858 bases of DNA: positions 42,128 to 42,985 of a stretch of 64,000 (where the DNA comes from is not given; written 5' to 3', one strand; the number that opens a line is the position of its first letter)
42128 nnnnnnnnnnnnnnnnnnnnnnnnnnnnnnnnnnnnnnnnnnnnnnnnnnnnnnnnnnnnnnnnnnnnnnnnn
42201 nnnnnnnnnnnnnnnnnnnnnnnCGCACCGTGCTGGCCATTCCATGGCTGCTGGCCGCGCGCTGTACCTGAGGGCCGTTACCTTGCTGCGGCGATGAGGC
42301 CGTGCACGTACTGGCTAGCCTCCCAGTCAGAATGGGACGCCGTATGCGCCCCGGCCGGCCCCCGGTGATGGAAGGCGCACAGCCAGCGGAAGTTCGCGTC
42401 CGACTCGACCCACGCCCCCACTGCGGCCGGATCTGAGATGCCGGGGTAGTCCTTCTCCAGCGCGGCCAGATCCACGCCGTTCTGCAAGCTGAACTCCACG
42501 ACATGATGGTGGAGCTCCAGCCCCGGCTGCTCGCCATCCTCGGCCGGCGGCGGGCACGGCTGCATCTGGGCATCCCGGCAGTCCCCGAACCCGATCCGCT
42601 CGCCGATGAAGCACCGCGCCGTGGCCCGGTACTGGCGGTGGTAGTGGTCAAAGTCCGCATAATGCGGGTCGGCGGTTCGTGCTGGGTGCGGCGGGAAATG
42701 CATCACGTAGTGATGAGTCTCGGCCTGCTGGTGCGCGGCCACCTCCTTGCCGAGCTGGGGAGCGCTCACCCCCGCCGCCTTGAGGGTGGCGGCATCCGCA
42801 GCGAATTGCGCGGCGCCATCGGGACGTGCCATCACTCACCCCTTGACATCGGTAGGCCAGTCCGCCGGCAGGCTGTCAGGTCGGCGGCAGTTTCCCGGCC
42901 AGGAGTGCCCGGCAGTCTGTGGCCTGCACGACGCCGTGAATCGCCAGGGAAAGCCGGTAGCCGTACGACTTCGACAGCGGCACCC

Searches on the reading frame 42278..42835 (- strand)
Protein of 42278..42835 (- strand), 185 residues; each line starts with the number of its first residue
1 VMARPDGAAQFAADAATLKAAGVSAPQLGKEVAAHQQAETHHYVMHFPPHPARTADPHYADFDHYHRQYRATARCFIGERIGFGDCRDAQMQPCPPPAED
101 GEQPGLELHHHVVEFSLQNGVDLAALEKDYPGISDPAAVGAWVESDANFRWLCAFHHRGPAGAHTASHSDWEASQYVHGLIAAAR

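Call 3: search_protein_families(library=pfam, proteins=[window:42278-42835:-], max_evalue=0.1)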
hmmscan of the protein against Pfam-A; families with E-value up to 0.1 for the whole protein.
window:42278-42835:- (185 aa): 0 families

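Call 5: search_protein_families(library=phrogs, proteins=[window:42278-42835:-], max_evalue=0.01)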
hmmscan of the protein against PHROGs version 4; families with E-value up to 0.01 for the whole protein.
window:42278-42835:- (185 aa): 0 families

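Call 8: search_protein_families(library=ncbifam, proteins=[window:42278-42835:-], max_evalue=0.01)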
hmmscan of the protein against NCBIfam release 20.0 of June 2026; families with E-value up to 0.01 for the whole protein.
window:42278-42835:- (185 aa): 0 families

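Call 13: search_dna_similar(query=window:42278-42835:-, collection=phages, mode=protein, max_evalue=0.001, max_rows=30)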
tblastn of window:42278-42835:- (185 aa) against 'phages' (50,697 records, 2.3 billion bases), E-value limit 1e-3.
No match.

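Call 18: find_homologous_proteins(query=window:42278-42835:-, max_evalue=0.001)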
Query window:42278-42835:- (185 aa): 1640 proteins with E <= 0.001 among 1979 candidates; the best 120 are listed.
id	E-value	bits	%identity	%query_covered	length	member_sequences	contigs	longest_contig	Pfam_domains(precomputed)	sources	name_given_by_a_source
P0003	5.5e-116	403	97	99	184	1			-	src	-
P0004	3.6e-86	306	86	83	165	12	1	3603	-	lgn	-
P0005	1.7e-84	301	84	82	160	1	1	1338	-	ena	-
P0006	6.4e-84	299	82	85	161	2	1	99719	-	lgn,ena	-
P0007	9.0e-84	298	83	78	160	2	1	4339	-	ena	-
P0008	1.1e-83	298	82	83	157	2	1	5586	-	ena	-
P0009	3.5e-83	296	80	82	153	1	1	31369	-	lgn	-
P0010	9.4e-83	295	80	83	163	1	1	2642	-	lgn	-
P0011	2.0e-82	294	83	82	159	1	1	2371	-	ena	-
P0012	3.8e-82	293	80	84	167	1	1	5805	-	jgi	jgi:hypothetical protein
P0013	4.3e-82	293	81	78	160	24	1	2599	-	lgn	-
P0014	4.6e-82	293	76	84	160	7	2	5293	-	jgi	jgi:hypothetical protein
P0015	5.0e-82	293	79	83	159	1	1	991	-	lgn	-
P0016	2.0e-81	291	82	83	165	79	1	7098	-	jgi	jgi:hypothetical protein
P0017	2.1e-81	291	77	85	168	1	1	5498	-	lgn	-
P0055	2.0e-77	278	80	84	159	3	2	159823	-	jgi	-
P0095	1.8e-75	271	77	82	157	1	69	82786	-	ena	-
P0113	9.4e-75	269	74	83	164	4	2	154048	-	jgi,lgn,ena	jgi:hypothetical protein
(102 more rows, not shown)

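Call 22: find_encoding_contigs(protein=P0055, flank=8000, max_places=2)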
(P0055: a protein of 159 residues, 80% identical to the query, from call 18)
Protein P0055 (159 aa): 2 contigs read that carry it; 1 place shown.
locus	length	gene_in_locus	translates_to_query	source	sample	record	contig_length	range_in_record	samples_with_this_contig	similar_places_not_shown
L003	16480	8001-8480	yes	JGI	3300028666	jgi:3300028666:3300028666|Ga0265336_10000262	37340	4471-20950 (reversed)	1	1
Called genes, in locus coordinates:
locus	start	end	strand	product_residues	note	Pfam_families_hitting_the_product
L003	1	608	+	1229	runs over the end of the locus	PF10145:PhageMin_Tail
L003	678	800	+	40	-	-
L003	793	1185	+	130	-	PF23140:Gp80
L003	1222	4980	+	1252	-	-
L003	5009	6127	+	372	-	-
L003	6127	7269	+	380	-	PF21722:Gly_rich_2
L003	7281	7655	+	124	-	-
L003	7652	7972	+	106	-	-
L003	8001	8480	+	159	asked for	-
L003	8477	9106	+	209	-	PF24146:K1-lyase_C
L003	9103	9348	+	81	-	-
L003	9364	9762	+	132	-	-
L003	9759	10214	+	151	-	-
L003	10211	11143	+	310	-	PF01183:Glyco_hydro_25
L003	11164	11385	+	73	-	-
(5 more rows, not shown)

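Call 24: search_solved_structures(query=A1, max_evalue=10, show_alignments=2)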
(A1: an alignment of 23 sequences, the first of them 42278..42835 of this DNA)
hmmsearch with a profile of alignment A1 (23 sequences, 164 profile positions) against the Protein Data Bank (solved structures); distinct sequences matched with E-value up to 10: 1.
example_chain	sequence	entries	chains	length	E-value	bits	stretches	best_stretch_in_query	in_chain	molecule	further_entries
6wyf_A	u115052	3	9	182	0.39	13.9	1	8-66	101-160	Ferritin heavy chain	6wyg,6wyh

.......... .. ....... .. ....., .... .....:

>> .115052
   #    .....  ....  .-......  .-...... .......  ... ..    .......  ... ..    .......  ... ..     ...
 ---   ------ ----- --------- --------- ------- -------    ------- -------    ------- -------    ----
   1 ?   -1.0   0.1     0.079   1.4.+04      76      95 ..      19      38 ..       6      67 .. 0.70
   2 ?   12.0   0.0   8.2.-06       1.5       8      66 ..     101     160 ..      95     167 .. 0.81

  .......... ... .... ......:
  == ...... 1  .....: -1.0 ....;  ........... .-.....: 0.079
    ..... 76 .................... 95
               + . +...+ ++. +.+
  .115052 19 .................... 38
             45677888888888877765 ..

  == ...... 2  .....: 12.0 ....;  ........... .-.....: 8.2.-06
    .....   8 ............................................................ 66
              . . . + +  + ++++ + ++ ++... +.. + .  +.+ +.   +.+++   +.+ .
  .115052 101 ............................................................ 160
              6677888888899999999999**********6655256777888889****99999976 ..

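Call 35: predict_structure(alignment_id=A2)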
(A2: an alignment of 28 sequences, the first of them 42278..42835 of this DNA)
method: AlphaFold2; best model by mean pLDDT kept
length: 185 residues; sequences in the alignment: 28
mean_pLDDT: 41.2   pTM: 0.28
mean pLDDT of the five models: 41.2, 40.0, 39.9, 38.8, 35.7
residues with pLDDT >= 90: 0; 70-90: 2; 50-70: 40; < 50: 143
segments of 3 or more residues with pLDDT < 50: 1-5, 24-92, 100-121, 142-185
pLDDT, mean of each block of 10 residues (from residue 1): 46 63 47 30 29 42 40 26 41 51 35 39 55 59 43 33 34 35 31
secondary structure, 60 per line:
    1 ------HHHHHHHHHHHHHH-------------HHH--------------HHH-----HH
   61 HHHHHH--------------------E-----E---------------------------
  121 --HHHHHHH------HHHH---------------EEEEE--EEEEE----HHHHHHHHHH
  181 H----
elements in order: H7-20 H59-66 H123-129 H136-139 E155-159 E162-166 H171-181

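Call 55: search_protein_families(library=padloc, proteins=[window:42278-42835:-], max_evalue=0.01)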
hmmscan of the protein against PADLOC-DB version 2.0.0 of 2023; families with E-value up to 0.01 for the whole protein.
window:42278-42835:- (185 aa): 0 families

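Call 56: search_protein_representatives(alignment_id=A2)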
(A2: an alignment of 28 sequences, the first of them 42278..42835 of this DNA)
Query: 28 sequences, 160 profile positions. Proteins with E-value up to 0.001 (for the whole library): 165; up to 1e-10: 74; up to 1e-30: 17. The best 150 are listed.
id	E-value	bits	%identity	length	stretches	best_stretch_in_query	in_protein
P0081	3.9e-87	306.5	-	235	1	4-159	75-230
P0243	2.7e-83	294.0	-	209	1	4-158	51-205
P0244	1.9e-68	245.7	-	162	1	5-157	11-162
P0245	1.6e-54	200.5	-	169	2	80-157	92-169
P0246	7.3e-51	188.6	-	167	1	9-158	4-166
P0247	3.5e-44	166.9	-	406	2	6-129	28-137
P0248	7.6e-42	159.3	-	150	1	6-159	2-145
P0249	1.4e-41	158.4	-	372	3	79-129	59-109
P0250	7.1e-41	156.1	-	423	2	7-129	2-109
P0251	1.9e-36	141.7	-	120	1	6-86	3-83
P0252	1.6e-34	135.5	-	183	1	7-129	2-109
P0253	1.6e-33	132.2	-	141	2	78-155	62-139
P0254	9.8e-33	129.7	-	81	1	5-77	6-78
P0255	2.0e-32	128.7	-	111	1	33-157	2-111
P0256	4.1e-32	127.7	-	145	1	4-157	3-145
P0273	2.4e-18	82.9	-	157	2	78-153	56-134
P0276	6.7e-18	81.4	-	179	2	76-151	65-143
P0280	5.1e-17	78.6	-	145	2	77-142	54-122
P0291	9.2e-15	71.3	-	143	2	76-142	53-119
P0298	9.7e-14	67.9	-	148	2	75-154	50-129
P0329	2.7e-09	53.5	-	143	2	75-150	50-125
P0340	1.6e-08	51.0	-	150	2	76-150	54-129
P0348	5.5e-08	49.2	-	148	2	78-152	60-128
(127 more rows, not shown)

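Call 58: search_protein_families(library=pfam, alignment_id=A5, max_evalue=0.01)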
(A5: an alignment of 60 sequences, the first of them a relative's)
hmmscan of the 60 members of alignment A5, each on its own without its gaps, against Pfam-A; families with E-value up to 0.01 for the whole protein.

A. member 1, P0247 (406 aa): 3 families
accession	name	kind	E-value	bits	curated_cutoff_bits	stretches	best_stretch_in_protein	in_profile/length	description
PF05203.21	Hom_end_hint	-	5.3e-10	40.1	32.1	1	138-179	3-44/228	Hom_end-associated Hint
PF13403.11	Hint_2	-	5.7e-06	27.2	28.4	1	136-189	2-54/147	Hint domain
PF14890.11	Intein_splicing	-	0.00085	19.6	35.8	1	148-370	77-155/155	Intein splicing domain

B. families by the number of members that match (of 60 scanned): 11 families
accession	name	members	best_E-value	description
PF13391.12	HNH_2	8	2.2e-05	HNH endonuclease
PF05203.21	Hom_end_hint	7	5.3e-10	Hom_end-associated Hint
PF13403.11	Hint_2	6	5.7e-06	Hint domain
PF14890.11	Intein_splicing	5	1.7e-08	Intein splicing domain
PF14623.11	Vint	4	4.1e-07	Hint-domain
PF01844.29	HNH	1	0.0002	HNH endonuclease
PF01079.26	Hint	1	0.00036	Hint module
PF01700.22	Orbi_VP3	1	0.0013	Orbivirus VP3 (T2) protein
PF17244.8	CDC24_OB3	1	0.0048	Cell division control protein 24, OB domain 3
PF02427.23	PSI_PsaE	1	0.0056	Photosystem I reaction centre subunit IV / PsaE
PF10623.15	PilI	1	0.0066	Plasmid conjugative transfer protein PilI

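Call 70: search_protein_families(library=pfam, proteins=[window:42278-42835:-, P0273, P0276, P0280, P0291, P0298, P0329, P0340, P0348], max_evalue=10)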
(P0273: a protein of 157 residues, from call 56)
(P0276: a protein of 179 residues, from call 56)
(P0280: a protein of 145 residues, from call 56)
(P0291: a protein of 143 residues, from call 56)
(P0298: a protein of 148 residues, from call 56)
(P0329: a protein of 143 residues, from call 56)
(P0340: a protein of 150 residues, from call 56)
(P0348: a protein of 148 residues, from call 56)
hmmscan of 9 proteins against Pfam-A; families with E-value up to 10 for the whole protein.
window:42278-42835:- (185 aa): 0 families

P0273 (157 aa): 0 families

P0276 (179 aa): 0 families

P0280 (145 aa): 0 families

P0291 (143 aa): 0 families

P0298 (148 aa): 1 family
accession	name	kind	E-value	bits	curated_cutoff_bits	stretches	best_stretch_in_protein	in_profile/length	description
PF16866.11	PHD_4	-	0.015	15.7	30.6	1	41-62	24-45/65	PHD-finger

P0329 (143 aa): 1 family
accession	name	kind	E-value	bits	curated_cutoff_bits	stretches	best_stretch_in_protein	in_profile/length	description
PF11141.13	DUF2914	-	0.037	14.2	23.6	1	24-56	23-55/62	Protein of unknown function (DUF2914)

P0340 (150 aa): 2 families
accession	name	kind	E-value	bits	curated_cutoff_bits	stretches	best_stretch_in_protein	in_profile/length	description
PF01386.24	Ribosomal_L25p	-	0.047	14.6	23.6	1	37-95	11-67/82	Ribosomal L25p family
PF12094.14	DUF3570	-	0.23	10.6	25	1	10-70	16-76/427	Protein of unknown function (DUF3570)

P0348 (148 aa): 1 family
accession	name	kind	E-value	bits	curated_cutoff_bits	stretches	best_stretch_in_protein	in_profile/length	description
PF02844.21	GARS_N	-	0.24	12.6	29.5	1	66-96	51-81/100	Phosphoribosylglycinamide synthetase, N domain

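Call 87: find_encoding_contigs(protein=P0113, flank=7000, max_places=2)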
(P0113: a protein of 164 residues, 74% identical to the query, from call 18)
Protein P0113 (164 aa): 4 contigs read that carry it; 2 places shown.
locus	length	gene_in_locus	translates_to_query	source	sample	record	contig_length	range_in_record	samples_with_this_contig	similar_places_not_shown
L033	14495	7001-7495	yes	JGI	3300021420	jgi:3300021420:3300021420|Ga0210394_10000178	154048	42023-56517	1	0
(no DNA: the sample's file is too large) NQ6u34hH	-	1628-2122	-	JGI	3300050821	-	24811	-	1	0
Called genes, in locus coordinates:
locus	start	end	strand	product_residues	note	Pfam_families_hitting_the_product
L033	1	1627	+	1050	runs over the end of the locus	PF21722:Gly_rich_2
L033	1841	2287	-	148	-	-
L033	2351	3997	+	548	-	-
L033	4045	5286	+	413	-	-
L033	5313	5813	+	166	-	-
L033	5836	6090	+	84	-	-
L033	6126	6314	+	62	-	PF24596:DUF7620 (weak)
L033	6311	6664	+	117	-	PF23778:Phage_holin_2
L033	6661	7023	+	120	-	PF23778:Phage_holin_2 (weak)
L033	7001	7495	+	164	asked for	-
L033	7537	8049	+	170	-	PF20137:BubE (weak)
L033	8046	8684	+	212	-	-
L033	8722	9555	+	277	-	-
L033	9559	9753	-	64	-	-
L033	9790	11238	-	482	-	-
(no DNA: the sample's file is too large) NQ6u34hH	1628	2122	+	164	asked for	-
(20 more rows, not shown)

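Call 88: find_encoding_contigs(protein=P0095, flank=7000, max_places=2)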
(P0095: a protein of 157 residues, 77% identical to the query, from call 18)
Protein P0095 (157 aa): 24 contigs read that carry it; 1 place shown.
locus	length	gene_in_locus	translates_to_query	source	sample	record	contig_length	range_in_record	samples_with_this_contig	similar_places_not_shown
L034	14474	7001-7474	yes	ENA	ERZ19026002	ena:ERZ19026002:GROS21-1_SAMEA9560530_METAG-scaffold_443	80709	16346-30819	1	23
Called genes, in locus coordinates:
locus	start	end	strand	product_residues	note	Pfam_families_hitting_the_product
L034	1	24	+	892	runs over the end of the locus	PF04860:Phage_portal, PF00293:NUDIX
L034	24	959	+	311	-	PF04233:Phage_Mu_F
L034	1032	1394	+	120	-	-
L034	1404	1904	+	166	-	PF14550:Peptidase_S78_2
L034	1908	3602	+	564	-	-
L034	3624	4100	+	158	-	-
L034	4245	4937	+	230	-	PF01541:GIY-YIG (weak)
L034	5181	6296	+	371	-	-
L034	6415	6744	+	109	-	-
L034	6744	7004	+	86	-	-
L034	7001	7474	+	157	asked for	-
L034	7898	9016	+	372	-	-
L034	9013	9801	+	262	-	PF00535:Glycos_transf_2 (weak)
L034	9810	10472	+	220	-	-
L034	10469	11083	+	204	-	PF13489:Methyltransf_23 (weak)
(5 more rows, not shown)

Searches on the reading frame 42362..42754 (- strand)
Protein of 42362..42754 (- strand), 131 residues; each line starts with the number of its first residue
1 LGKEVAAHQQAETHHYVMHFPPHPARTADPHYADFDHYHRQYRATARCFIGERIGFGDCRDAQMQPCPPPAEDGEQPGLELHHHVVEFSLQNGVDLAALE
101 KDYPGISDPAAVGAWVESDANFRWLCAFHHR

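Call 72: search_solved_structures(query=A8, max_evalue=10, show_alignments=3)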
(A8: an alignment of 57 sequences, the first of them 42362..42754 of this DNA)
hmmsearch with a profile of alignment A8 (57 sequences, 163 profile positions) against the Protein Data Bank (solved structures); distinct sequences matched with E-value up to 10: 7.
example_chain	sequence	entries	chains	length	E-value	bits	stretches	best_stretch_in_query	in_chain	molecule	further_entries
9qgv_A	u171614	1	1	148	0.00014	25.1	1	40-150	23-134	Nicking endonuclease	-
9qgx_A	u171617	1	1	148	0.00026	24.2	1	40-150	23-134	Nicking endonuclease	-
9f5q_A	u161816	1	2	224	0.51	13.5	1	10-68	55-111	N-acetyltransferase domain-containing protein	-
9evq_B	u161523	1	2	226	0.52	13.5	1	10-68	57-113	N-acetyltransferase domain-containing protein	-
2e9h_A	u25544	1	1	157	0.87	12.7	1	40-73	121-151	Eukaryotic translation initiation factor 5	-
2g2k_A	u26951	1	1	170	1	12.5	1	40-73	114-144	Eukaryotic translation initiation factor 5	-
7rwk_A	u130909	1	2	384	1.3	12.2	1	99-139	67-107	SAVED domain-containing protein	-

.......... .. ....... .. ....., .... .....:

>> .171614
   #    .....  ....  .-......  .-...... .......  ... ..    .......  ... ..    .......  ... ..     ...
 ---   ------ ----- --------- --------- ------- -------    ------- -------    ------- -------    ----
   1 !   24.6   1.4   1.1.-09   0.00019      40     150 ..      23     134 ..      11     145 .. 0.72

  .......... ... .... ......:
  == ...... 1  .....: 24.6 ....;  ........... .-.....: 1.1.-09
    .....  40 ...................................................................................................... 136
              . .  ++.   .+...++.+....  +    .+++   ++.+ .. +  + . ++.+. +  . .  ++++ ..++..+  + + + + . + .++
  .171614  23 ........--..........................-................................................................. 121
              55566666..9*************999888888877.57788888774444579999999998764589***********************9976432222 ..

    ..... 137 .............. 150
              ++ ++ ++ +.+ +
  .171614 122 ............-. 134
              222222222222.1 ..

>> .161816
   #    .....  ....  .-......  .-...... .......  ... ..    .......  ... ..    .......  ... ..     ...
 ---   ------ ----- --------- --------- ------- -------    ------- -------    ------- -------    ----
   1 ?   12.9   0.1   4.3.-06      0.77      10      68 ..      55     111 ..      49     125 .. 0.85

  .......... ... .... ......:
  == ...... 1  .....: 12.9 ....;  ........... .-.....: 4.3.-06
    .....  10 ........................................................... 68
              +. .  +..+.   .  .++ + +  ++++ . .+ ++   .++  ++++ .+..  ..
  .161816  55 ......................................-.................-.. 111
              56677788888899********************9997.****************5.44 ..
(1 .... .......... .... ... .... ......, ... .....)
